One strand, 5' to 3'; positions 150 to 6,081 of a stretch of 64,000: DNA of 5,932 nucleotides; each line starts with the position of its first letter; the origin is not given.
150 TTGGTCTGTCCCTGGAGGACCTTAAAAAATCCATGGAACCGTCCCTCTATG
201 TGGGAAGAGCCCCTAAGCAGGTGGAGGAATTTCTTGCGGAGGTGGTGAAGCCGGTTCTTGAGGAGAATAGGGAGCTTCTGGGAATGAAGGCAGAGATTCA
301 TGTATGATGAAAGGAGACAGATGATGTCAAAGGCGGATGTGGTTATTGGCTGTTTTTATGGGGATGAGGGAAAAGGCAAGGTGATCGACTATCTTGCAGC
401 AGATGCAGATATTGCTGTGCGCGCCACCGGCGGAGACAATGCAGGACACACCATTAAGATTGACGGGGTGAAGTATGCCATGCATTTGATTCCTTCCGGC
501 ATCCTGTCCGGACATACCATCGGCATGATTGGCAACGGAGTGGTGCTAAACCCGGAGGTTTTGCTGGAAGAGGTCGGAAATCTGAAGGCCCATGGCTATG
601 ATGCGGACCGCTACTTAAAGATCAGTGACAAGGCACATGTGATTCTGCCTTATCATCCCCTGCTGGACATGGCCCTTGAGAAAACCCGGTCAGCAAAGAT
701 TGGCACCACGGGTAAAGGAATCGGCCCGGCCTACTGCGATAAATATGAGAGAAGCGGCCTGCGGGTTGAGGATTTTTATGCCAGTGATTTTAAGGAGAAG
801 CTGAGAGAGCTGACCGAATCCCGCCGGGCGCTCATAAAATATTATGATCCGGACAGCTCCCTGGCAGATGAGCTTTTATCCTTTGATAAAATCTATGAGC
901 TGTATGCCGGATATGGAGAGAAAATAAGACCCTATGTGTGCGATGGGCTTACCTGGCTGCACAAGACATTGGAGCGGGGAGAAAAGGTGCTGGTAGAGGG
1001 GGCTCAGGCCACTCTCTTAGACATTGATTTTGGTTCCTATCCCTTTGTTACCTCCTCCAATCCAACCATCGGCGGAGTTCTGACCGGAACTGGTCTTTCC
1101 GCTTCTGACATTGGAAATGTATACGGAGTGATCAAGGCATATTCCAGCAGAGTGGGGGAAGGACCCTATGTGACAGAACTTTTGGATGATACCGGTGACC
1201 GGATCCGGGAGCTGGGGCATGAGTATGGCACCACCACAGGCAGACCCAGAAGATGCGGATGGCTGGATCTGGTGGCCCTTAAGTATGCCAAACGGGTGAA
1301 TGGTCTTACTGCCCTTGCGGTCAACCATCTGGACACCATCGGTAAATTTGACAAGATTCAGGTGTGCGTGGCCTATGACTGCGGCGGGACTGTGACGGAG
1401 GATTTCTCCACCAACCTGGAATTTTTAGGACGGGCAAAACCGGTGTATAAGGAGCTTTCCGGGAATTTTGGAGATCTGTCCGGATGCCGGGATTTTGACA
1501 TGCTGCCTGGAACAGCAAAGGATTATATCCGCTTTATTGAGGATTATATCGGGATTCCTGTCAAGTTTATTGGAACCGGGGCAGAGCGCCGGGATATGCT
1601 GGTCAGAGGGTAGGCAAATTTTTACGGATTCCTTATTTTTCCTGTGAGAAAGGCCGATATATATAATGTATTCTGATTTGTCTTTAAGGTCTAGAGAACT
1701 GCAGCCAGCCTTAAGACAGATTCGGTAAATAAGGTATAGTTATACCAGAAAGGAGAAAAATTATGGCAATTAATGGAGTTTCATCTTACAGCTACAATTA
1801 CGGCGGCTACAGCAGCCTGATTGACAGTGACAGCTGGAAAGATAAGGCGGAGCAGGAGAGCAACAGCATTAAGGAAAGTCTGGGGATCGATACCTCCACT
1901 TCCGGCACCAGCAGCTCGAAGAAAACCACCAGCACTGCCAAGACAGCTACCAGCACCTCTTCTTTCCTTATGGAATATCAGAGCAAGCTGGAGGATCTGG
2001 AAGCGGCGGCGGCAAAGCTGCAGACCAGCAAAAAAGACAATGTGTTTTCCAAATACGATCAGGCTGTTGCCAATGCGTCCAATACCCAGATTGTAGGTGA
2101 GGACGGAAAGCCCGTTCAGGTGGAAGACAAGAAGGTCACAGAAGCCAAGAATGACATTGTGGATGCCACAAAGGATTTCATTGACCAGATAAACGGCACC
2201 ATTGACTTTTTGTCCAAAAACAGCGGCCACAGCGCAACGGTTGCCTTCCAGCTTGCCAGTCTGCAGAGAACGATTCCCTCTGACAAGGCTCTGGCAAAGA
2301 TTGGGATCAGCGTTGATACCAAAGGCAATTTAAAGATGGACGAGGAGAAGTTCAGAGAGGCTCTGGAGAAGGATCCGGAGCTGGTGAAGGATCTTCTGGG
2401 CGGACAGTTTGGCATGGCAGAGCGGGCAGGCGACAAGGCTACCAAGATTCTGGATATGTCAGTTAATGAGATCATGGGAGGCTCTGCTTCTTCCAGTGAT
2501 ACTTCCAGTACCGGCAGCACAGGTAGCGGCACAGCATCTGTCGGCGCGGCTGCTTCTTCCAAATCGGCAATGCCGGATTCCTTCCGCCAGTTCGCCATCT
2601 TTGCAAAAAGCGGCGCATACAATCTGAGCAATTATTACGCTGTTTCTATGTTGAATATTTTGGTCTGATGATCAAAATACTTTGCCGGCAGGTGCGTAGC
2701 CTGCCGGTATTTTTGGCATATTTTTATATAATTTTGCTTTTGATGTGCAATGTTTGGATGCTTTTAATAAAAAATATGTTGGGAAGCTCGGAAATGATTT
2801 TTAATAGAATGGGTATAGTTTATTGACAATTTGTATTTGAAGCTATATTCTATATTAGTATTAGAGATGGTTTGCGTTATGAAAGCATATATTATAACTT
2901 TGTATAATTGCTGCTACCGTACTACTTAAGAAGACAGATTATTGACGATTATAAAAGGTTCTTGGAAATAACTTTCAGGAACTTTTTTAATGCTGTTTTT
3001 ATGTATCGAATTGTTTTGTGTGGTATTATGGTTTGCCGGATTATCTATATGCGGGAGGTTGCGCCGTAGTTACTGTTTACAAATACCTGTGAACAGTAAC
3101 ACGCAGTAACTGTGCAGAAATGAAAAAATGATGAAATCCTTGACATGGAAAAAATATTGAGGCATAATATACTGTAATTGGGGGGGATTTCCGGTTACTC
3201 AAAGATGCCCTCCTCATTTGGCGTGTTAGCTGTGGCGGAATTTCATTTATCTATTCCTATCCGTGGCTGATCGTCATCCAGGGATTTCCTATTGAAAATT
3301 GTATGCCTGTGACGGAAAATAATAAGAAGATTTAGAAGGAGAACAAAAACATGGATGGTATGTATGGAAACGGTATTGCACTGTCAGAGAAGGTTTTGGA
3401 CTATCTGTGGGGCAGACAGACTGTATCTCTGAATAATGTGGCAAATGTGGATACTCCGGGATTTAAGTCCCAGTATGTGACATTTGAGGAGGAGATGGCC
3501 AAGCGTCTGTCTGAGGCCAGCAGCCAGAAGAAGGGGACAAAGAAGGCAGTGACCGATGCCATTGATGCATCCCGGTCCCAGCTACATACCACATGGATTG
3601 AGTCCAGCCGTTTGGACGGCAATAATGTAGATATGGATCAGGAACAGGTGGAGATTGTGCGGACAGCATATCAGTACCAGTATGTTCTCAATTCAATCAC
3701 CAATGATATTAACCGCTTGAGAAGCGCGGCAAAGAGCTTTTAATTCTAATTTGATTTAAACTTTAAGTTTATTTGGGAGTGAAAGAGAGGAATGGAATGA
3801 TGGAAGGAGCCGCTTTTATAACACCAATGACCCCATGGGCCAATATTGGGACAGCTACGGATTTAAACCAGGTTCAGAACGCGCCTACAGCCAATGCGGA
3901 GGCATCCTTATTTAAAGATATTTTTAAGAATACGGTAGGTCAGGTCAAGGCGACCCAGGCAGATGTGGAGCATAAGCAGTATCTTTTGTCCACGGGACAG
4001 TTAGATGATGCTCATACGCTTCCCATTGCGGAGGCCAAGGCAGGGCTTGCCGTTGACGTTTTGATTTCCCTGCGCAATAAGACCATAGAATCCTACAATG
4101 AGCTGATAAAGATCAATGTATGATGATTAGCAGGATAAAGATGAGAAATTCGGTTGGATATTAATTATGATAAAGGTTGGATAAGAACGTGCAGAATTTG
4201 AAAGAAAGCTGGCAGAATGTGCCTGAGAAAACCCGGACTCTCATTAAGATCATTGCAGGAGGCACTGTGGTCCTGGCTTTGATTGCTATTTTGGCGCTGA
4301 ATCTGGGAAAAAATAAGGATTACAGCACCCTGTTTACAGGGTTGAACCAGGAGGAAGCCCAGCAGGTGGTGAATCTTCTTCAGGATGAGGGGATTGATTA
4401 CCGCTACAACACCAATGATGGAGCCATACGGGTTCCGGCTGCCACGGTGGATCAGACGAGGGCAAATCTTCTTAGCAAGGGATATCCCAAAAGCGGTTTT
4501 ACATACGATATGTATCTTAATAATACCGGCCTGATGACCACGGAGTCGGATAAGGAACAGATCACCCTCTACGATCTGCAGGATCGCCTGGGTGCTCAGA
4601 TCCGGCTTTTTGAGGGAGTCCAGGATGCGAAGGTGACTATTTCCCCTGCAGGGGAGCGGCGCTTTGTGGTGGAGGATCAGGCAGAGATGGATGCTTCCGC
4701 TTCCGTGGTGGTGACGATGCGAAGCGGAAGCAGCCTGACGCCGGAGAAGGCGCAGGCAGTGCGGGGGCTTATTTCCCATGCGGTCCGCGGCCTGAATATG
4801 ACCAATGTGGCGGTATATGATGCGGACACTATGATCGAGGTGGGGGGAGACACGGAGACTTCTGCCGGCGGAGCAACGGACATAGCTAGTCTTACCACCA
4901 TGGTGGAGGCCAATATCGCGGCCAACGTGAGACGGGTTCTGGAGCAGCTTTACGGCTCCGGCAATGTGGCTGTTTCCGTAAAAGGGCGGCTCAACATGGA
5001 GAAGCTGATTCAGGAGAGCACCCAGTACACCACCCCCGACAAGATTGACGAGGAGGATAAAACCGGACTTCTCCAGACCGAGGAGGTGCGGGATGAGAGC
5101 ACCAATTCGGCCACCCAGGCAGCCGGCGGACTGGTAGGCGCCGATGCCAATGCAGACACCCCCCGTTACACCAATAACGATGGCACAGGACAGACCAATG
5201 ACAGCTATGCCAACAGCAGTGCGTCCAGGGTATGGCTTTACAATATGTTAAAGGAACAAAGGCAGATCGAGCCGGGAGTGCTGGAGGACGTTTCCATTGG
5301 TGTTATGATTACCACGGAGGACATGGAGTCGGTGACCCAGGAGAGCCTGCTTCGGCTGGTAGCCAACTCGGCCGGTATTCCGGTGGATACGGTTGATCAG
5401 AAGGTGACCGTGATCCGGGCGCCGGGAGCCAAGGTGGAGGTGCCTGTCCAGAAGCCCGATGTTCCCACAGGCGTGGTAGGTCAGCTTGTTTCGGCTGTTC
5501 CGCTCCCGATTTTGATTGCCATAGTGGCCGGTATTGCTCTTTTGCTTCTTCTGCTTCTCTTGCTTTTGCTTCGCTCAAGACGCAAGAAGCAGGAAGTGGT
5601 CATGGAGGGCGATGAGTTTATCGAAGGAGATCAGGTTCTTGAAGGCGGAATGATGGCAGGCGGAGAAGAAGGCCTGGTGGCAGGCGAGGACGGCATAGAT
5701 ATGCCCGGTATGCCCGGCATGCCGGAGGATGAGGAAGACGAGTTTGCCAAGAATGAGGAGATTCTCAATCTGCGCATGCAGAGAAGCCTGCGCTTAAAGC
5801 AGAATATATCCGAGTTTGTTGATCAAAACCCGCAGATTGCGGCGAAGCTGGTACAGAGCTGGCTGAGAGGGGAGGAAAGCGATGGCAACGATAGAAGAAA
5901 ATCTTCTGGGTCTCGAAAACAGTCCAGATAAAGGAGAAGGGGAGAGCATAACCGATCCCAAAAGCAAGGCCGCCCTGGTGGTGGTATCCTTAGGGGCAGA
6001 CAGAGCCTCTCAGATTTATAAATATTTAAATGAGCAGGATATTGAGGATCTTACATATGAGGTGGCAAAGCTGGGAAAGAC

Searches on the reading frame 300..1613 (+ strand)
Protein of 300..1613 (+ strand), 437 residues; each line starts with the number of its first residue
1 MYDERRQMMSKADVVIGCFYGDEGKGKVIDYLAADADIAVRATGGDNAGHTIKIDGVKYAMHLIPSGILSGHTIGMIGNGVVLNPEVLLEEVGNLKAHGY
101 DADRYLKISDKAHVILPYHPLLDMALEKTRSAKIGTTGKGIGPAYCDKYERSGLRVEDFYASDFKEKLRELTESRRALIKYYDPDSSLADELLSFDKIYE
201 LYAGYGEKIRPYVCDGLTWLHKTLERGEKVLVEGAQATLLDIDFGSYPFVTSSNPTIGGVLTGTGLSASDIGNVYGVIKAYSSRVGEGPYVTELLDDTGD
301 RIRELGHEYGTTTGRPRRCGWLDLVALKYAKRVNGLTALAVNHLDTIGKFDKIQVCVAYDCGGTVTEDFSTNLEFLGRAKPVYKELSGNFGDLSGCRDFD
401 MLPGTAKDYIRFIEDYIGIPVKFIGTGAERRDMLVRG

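Call 26: search_protein_families(library=pfam, proteins=[window:300-1613:+], max_evalue=0.001)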
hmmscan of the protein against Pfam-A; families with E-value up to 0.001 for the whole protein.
window:300-1613:+ (437 aa): 1 family
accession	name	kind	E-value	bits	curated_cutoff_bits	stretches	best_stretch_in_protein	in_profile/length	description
PF00709.27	Adenylsucc_synt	-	2.3e-162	540.9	27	1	14-433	1-415/416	Adenylosuccinate synthetase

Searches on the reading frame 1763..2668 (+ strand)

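Call 26: search_protein_families(library=pfam, proteins=[window:1763-2668:+], max_evalue=0.001)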
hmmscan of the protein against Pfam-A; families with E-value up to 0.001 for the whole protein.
window:1763-2668:+ (301 aa): 1 family
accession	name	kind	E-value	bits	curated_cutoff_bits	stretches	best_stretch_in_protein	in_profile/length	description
PF07195.17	FliD_C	-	1.1e-09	38.5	25.4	1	174-238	119-189/236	Flagellar hook-associated protein 2 C-terminus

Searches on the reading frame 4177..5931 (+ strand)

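Call 41: search_protein_families(library=pfam, proteins=[window:4177-5931:+], max_evalue=0.001)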
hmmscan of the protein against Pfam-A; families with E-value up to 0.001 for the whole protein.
window:4177-5931:+ (584 aa): 2 families
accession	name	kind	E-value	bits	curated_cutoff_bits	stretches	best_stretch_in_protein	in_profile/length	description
PF01514.23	YscJ_FliF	-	2.8e-38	132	24.4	1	46-217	3-173/179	Secretory protein of YscJ/FliF family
PF08345.17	YscJ_FliF_C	-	4.9e-14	53.4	23.8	1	255-415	1-145/147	Flagellar M-ring protein C-terminal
